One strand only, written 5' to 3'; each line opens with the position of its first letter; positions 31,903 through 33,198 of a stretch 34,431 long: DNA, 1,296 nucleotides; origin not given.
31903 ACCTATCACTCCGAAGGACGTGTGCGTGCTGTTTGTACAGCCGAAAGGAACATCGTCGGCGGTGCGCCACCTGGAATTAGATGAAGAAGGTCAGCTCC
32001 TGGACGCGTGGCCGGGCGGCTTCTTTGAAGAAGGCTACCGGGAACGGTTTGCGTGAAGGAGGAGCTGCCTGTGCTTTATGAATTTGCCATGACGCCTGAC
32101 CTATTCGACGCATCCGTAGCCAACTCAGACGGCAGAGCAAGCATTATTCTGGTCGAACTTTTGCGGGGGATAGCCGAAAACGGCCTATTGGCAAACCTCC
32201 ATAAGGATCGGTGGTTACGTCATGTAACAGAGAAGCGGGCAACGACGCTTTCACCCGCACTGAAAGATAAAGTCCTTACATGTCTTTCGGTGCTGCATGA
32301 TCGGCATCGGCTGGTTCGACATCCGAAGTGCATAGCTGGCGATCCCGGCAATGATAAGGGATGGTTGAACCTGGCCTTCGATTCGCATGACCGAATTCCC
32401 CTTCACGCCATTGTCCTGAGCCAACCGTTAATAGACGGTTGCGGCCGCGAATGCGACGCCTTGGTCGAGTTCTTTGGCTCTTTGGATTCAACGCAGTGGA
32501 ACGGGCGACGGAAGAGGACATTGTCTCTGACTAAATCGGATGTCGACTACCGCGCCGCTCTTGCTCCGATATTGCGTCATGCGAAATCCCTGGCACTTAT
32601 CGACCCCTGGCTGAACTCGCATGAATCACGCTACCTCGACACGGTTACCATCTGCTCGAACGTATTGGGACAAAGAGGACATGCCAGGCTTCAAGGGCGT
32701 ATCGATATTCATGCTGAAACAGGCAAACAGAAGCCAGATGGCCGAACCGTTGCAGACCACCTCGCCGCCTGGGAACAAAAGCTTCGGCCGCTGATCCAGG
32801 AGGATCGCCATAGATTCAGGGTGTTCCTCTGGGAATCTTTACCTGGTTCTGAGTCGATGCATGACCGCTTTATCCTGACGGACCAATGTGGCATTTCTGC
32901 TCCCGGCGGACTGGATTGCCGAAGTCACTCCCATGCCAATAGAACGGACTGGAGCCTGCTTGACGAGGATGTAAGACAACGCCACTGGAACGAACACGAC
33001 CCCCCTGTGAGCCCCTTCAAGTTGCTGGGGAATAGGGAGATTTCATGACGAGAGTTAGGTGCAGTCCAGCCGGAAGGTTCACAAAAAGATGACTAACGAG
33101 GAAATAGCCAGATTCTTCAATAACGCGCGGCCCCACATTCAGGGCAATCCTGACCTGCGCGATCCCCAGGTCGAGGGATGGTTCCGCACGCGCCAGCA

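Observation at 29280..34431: Uncharacterised module appended to the hsd genes: helical protein, ABC ATPase (DUF3696-like), HxRx4D protein and SF2 helicase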

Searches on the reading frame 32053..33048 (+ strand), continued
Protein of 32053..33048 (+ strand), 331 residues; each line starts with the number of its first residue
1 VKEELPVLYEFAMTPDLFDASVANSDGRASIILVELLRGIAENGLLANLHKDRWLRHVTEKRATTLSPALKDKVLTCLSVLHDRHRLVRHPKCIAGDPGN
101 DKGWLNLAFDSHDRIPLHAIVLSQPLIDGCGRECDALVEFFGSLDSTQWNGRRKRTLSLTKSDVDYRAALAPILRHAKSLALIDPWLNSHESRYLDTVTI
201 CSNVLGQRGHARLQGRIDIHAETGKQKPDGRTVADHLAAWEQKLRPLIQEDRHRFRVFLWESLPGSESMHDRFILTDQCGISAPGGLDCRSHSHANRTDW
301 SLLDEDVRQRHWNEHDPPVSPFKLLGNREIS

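Call 94: search_protein_families(library=padloc, proteins=[L038:7001-7927:+, L039:6719-7615:+, L114:10001-10999:+, L021:9998-11002:+, L022:10001-10993:+, L038:5322-7001:+, L021:7937-9982:+, L039:4740-6719:+], max_evalue=0.01)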
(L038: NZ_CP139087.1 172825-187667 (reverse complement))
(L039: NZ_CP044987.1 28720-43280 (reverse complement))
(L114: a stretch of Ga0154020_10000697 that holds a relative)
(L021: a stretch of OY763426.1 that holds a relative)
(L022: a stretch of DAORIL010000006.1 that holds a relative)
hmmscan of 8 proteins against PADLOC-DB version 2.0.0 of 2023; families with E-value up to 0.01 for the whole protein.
L038:7001-7927:+ (308 aa): 0 families

L039:6719-7615:+ (298 aa): 0 families

L114:10001-10999:+ (333 aa): 0 families

L021:9998-11002:+ (334 aa): 0 families

L022:10001-10993:+ (330 aa): 1 family
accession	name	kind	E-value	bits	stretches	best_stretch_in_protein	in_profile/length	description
PDLC02508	BrxL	-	0.00011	18.7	1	146-289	539-669/698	BrxL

L038:5322-7001:+ (559 aa): 97 families (the best 25 are shown)
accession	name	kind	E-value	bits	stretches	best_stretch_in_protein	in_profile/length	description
PDLC04707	PDC-M55A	-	2.7e-40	136.7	2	407-557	265-405/421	-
PDLC03878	NsnB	-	1.1e-39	135.1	2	410-558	207-339/345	-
PDLC04148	HEC-03B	-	1.8e-31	107.7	2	294-555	212-438/458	-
PDLC02979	AriA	-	4.5e-21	74.1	2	1-47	1-47/373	-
PDLC02980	AriA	-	5.6e-18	63.9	2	381-490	220-303/304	-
PDLC04178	HEC-01A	-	2.9e-13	47.7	1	2-52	8-57/399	-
PDLC02981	AriAB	-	1.5e-11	41.7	1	1-54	1-54/694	-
PDLC04176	HEC-01A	-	1.7e-11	42.1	1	1-53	1-53/371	-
PDLC02358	Old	-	2.6e-11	41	1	1-46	2-46/578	Old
PDLC04175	HEC-01A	-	9.1e-11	39.4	1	2-53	5-55/363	-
PDLC00070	GajA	-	2.5e-10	37.6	2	412-489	289-336/596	AAA ATPase domain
PDLC00090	GajA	-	6.1e-10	36.4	1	1-46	1-47/659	AAA ATPase domain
PDLC00096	GajA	-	1.2e-09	35.4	1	1-46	1-47/630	AAA ATPase domain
PDLC00094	GajA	-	1.3e-09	35.1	1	1-45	1-44/569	AAA ATPase domain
PDLC04177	HEC-01A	-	2.3e-09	34.8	2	3-51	5-54/393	-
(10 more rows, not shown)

L021:7937-9982:+ (681 aa): 72 families (the best 25 are shown)
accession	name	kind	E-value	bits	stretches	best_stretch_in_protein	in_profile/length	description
PDLC03878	NsnB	-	2e-54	183.6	2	427-674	100-334/345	-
PDLC04707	PDC-M55A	-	2.8e-53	179.4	2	445-678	181-405/421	-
PDLC04148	HEC-03B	-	7.1e-52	175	2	438-678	202-440/458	-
PDLC02979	AriA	-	9.3e-27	92.8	2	1-364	1-259/373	-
PDLC02980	AriA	-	4.5e-15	54.4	2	464-611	166-303/304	-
PDLC04178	HEC-01A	-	8e-12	42.9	1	2-119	9-117/399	-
PDLC04389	PDC-M07A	-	5e-11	40.2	1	2-48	6-51/443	-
PDLC00096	GajA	-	8.5e-11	39.3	2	561-610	288-336/630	AAA ATPase domain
PDLC04176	HEC-01A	-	1.1e-10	39.4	2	6-93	7-89/371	-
PDLC04135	mad3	-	4.4e-10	37.7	1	2-56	2-58/374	mads_3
PDLC04393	PDC-M07A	-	1.2e-09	35.7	1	1-53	1-52/435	-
PDLC04177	HEC-01A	-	1.4e-09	35.5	1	1-54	4-58/393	-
PDLC02335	AbiLi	-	1.5e-09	35.4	1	1-69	49-106/326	AbiLi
PDLC04392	PDC-M07A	-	2.4e-09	34.8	1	1-47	1-46/432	-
PDLC04391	PDC-M07A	-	3.2e-09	34.3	1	1-52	1-51/412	-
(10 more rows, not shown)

L039:4740-6719:+ (659 aa): 86 families (the best 25 are shown)
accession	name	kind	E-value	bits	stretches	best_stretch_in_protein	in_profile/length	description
PDLC03878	NsnB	-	9.2e-40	135.4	2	520-657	210-338/345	-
PDLC04707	PDC-M55A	-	7.4e-38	128.6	2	516-655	268-403/421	-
PDLC04148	HEC-03B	-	1.6e-35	121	2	525-657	317-440/458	-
PDLC02979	AriA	-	9.6e-19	66.4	2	474-591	266-373/373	-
PDLC02980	AriA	-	1.1e-18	66.3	2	491-591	189-303/304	-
PDLC04178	HEC-01A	-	1.5e-12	45.3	1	7-93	13-93/399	-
PDLC04176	HEC-01A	-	1.4e-10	39.1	2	546-592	277-322/371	-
PDLC00096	GajA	-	1.8e-10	38.2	1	531-590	274-336/630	AAA ATPase domain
PDLC04179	HEC-01A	-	2.1e-09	35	2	8-65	7-63/459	-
PDLC04177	HEC-01A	-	9.7e-09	32.7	2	4-49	6-52/393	-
PDLC00066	GajA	-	1.7e-08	31.5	2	1-47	1-47/567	AAA ATPase domain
PDLC04182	HEC-01A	-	2.5e-08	31.3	1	19-61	27-69/406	-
PDLC00073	GajA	-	2.7e-08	31.2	2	1-52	1-52/589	AAA ATPase domain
PDLC02981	AriAB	-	3.3e-08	30.7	1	549-591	334-377/694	-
PDLC00070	GajA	-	3.4e-08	30.6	1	545-590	290-336/596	AAA ATPase domain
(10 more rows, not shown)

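Call 100: search_protein_representatives(alignment_id=A1)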
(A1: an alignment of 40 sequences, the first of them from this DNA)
Query: 40 sequences, 325 profile positions. Proteins with E-value up to 0.001 (for the whole library): 1857; up to 1e-10: 924; up to 1e-30: 188. The best 150 are listed.
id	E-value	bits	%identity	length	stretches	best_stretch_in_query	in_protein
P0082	1.7e-151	520.3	-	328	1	1-324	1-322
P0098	8.9e-143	491.7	-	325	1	1-322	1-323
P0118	1.5e-140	484.3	-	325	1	1-324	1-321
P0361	8.6e-121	419.4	-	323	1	1-322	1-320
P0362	1.9e-110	385.4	-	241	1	88-324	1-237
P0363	6.4e-107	373.8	-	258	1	1-253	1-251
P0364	1.5e-106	372.6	-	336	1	1-323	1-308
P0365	1.9e-102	359.1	-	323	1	1-324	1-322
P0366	2.1e-101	355.7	-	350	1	1-324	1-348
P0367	8.2e-99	347.2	-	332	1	1-324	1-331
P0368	8.6e-99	347.1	-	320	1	1-324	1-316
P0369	8.9e-99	347.1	-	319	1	1-324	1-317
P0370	1.3e-98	346.5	-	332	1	2-322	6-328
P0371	2.1e-97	342.6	-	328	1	1-319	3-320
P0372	4.2e-97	341.6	-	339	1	1-324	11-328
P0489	1.3e-40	156.0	-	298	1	1-322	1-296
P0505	1.3e-36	142.8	-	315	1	1-318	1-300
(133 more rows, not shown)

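Call 101: search_dna_similar(query=P0505, collection=plasmids, mode=protein, max_evalue=0.001, max_rows=15)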
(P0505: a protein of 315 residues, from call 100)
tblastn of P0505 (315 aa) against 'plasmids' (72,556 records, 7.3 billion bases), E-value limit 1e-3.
No match.

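Call 102: search_dna_similar(query=P0489, collection=plasmids, mode=protein, max_evalue=0.001, max_rows=15)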
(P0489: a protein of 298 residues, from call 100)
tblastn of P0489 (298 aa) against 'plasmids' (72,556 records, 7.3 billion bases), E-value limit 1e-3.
No match.

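Call 103: search_dna_similar(query=L039:6719-7612:+, collection=plasmids, mode=protein, max_evalue=0.01, max_rows=20)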
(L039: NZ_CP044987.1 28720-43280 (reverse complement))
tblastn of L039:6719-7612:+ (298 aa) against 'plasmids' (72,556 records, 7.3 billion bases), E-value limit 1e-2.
Records with a match: 4; places in all: 4; records where one place covers at least 80% of the query: 4.
Best place of each record, by identity: >=99% 1; <60% 3.
By first word of the organism name: Methylocella 2; Deinococcus 1; Azotobacter 1.
By predicted mobility (MOB-suite, as given by PLSDB): non-mobilizable 3; mobilizable 1.
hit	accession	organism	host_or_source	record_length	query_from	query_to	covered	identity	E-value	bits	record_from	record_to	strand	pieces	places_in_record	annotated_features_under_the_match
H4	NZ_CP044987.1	Deinococcus sp. AJ005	single cell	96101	1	298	100%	100.0%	0e+0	594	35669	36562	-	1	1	hypothetical protein | AAA family ATPase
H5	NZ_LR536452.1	Methylocella tundrae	-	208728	1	270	91%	31.1%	5e-24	108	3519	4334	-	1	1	hypothetical protein | AAA family ATPase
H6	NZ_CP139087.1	Methylocella tundrae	Single cell,tundra wetland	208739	1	270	91%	31.1%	5e-24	108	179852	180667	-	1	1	hypothetical protein | AAA family ATPase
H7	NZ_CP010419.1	Azotobacter chroococcum NCIMB 8003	cell culture,soil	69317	5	255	84%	25.8%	5e-10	67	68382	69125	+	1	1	hypothetical protein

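Call 104: search_dna_similar(query=L038:7001-7924:+, collection=plasmids, mode=protein, max_evalue=0.01, max_rows=20)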
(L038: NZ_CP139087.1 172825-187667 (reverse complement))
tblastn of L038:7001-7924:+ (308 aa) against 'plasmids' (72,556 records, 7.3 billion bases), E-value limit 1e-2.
Records with a match: 5; places in all: 5; records where one place covers at least 80% of the query: 5.
Best place of each record, by identity: >=99% 2; <60% 3.
By first word of the organism name: Methylocella 2; Deinococcus 1; Azotobacter 1; Vibrio 1.
By predicted mobility (MOB-suite, as given by PLSDB): non-mobilizable 3; mobilizable 2.
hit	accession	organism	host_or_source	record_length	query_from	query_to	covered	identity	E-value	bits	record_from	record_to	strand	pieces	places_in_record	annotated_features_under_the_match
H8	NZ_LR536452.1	Methylocella tundrae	-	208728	1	308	100%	100.0%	0e+0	638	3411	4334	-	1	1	hypothetical protein | AAA family ATPase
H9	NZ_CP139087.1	Methylocella tundrae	Single cell,tundra wetland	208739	1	308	100%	100.0%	0e+0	638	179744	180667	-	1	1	hypothetical protein | AAA family ATPase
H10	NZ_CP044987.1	Deinococcus sp. AJ005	single cell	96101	1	272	88%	31.1%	7e-24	108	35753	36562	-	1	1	hypothetical protein | AAA family ATPase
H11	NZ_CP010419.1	Azotobacter chroococcum NCIMB 8003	cell culture,soil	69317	5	265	85%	28.0%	8e-22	102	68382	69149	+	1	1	hypothetical protein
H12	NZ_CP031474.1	Vibrio coralliilyticus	Oyster larvae,Bacterium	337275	3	267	86%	24.9%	9e-13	76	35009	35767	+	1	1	hypothetical protein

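Call 105: get_annotated_region(hit=H11, flank=8000)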
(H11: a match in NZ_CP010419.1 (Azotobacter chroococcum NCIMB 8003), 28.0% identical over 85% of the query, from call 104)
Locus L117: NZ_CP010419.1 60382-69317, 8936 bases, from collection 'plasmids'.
description: Azotobacter chroococcum NCIMB 8003 plasmid pAcX50d, complete sequence
organism: Azotobacter chroococcum NCIMB 8003 (NCBI taxid 1328314)
taxonomy: Bacteria; Pseudomonadota; Gammaproteobacteria; Pseudomonadales; Pseudomonadaceae; Azotobacter; Azotobacter chroococcum; Azotobacter chroococcum NCIMB 8003
host: -; source: cell culture,soil; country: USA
typing (MOB-suite, as given by PLSDB): mobilizable; relaxase MOBH
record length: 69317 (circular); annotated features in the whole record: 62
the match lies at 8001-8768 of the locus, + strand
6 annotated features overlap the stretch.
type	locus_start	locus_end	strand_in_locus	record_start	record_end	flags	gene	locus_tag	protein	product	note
CDS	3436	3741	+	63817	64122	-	-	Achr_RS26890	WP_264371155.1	type I restriction-modification system subunit M N-terminal domain-containing protein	-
CDS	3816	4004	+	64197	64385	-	-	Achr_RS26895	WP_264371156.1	hypothetical protein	-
CDS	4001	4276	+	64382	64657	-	-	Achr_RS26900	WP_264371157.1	SAM-dependent methyltransferase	-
CDS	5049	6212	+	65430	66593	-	-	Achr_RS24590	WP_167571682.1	restriction endonuclease subunit S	GO:0006304 - DNA modification [Evidence IEA]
CDS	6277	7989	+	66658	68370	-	-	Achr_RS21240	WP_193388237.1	AAA family ATPase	-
CDS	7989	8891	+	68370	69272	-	-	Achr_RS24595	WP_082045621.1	hypothetical protein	-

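Call 106: get_annotated_region(hit=H12, flank=8000)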
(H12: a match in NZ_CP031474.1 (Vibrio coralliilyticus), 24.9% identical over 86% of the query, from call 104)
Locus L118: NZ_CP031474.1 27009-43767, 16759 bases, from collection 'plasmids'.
description: Vibrio coralliilyticus strain RE22 plasmid p337, complete sequence
organism: Vibrio coralliilyticus (NCBI taxid 190893)
taxonomy: Bacteria; Pseudomonadota; Gammaproteobacteria; Vibrionales; Vibrionaceae; Vibrio; Vibrio coralliilyticus
host: -; source: Oyster larvae,Bacterium; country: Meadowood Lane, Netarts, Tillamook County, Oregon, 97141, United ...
typing (MOB-suite, as given by PLSDB): mobilizable; replicon rep_cluster_564; relaxase MOBF
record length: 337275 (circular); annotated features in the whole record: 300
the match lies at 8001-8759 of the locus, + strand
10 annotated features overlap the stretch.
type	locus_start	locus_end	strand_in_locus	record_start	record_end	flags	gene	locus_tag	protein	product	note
CDS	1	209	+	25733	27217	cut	-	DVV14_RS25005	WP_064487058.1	sigma 54-interacting transcriptional regulator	GO:0006355 - regulation of DNA-templated transcription [Evidence IEA]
CDS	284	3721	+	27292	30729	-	-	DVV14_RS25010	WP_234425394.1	DEAD/DEAH box helicase family protein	-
CDS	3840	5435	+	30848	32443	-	-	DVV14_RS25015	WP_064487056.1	class I SAM-dependent DNA methyltransferase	-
CDS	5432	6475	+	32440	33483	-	-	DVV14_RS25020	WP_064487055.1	restriction endonuclease subunit S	GO:0006304 - DNA modification [Evidence IEA]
CDS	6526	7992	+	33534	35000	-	-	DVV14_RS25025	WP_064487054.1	DUF3696 domain-containing protein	-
CDS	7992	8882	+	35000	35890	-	-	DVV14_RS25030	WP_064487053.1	hypothetical protein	-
CDS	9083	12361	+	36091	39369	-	-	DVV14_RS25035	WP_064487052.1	DEAD/DEAH box helicase family protein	-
CDS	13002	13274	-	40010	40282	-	-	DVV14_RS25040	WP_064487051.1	helix-turn-helix transcriptional regulator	-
CDS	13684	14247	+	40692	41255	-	-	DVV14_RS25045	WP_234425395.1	hypothetical protein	-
CDS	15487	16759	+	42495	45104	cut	-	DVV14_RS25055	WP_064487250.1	hypothetical protein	-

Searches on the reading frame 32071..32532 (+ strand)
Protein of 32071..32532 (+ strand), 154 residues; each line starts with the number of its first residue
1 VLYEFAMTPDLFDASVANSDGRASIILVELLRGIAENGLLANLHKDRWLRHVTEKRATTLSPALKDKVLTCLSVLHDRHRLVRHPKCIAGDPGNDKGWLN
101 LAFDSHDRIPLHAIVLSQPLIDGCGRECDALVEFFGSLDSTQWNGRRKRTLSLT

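Call 61: predict_structure(alignment_id=A3)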
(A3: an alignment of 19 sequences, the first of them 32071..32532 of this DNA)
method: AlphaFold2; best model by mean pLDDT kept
length: 154 residues; sequences in the alignment: 19
mean_pLDDT: 83.0   pTM: 0.80
mean pLDDT of the five models: 83.0, 82.4, 82.4, 79.5, 78.3
residues with pLDDT >= 90: 43; 70-90: 96; 50-70: 10; < 50: 5
segments of 3 or more residues with pLDDT < 50: 151-154
pLDDT, mean of each block of 10 residues (from residue 1): 76 84 89 83 77 90 92 86 74 87 88 91 86 90 71 37
secondary structure, 60 per line:
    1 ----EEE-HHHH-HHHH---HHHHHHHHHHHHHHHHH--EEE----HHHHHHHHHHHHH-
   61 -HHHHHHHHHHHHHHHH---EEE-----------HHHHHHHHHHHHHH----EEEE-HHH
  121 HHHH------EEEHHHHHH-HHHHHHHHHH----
elements in order: E5-7 H9-12 H14-17 H21-37 E40-42 H47-59 H62-77 E81-83 H95-108 E113-116 H118-124 E131-133 H134-139 H141-150

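Call 67: fold_search(model_id=the predicted structure, library=pdb)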
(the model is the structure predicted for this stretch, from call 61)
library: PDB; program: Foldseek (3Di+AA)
matches with E <= 10: 437; with E <= 0.001: 0
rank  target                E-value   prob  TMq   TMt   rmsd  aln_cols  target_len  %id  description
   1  3tix_D                1.1e-01  0.84  0.50  0.23   5.6       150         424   12  Crystal structure of the Chp1-Tas3 complex core (released 2011-11-16)
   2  3zvk_C                2.8e-01  0.54  0.42  0.47   6.2       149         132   10  Crystal structure of VapBC2 from Rickettsia felis bound to a DNA fragment from their promoter (released 2011-12-14)
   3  5f4h_A                3.2e-01  0.47  0.38  0.17   5.5       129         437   12  Archael RuvB-like Holiday junction helicase (released 2016-12-21)
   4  3zvk_B                4.5e-01  0.38  0.40  0.45   6.3       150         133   11  Crystal structure of VapBC2 from Rickettsia felis bound to a DNA fragment from their promoter (released 2011-12-14)
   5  5yww                  4.5e-01  0.35  0.37  0.15   6.3       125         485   13  Archael RuvB-like Holiday junction helicase (released 2018-06-13)
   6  3zvk_A                6.1e-01  0.25  0.38  0.42  10.1       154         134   10  Crystal structure of VapBC2 from Rickettsia felis bound to a DNA fragment from their promoter (released 2011-12-14)
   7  7x3o_A                7.3e-01  0.06  0.21  0.12  14.9       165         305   10  Crystal structure of Aldo-keto reductase 1C3 complexed with compound S07054 (released 2023-03-08)
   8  8fwj_A                8.7e-01  0.05  0.20  0.09  12.3       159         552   11  Structure of dodecameric KaiC-RS-S413E/S414E complexed with KaiB-RS solved by cryo-EM (released 2023-03-22)
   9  7v8m_D                9.8e-01  0.05  0.20  0.15  14.5       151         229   10  LolCDE-apo in nanodiscs (released 2022-08-31)
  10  8zn5_G                1.0e+00  0.06  0.21  0.11   9.4       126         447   17  Crystal Structure of Designed Clock Protein KaiC (released 2025-04-16)
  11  7s65_A                1.2e+00  0.06  0.24  0.11   9.9       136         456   12  Compressed conformation of nighttime state KaiC (released 2021-09-22)
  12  1cua                  1.2e+00  0.07  0.25  0.21  12.1       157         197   10  CUTINASE, N172K MUTANT (released 1996-07-11)
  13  3lu1_A                1.2e+00  0.06  0.24  0.13   9.9       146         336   11  Crystal Structure Analysis of WbgU: a UDP-GalNAc 4-epimerase (released 2010-07-21)
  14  8k2i_B                1.2e+00  0.04  0.19  0.07  12.0       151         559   10  Crystal structure of Group 2 Oligosaccharide/Monosaccharide-releasing beta-N-acetylhexosaminidase NgaAt from Arabidops (released 2024-04-24)
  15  1cuu                  1.3e+00  0.06  0.24  0.20  13.8       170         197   11  CUTINASE, A199C MUTANT (released 1996-07-11)
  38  6a7v_G                1.8e+00  0.16  0.43  0.47  10.6       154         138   10  Crystal structure of Mycobacterium tuberculosis VapBC11 toxin-antitoxin complex (released 2018-10-10)
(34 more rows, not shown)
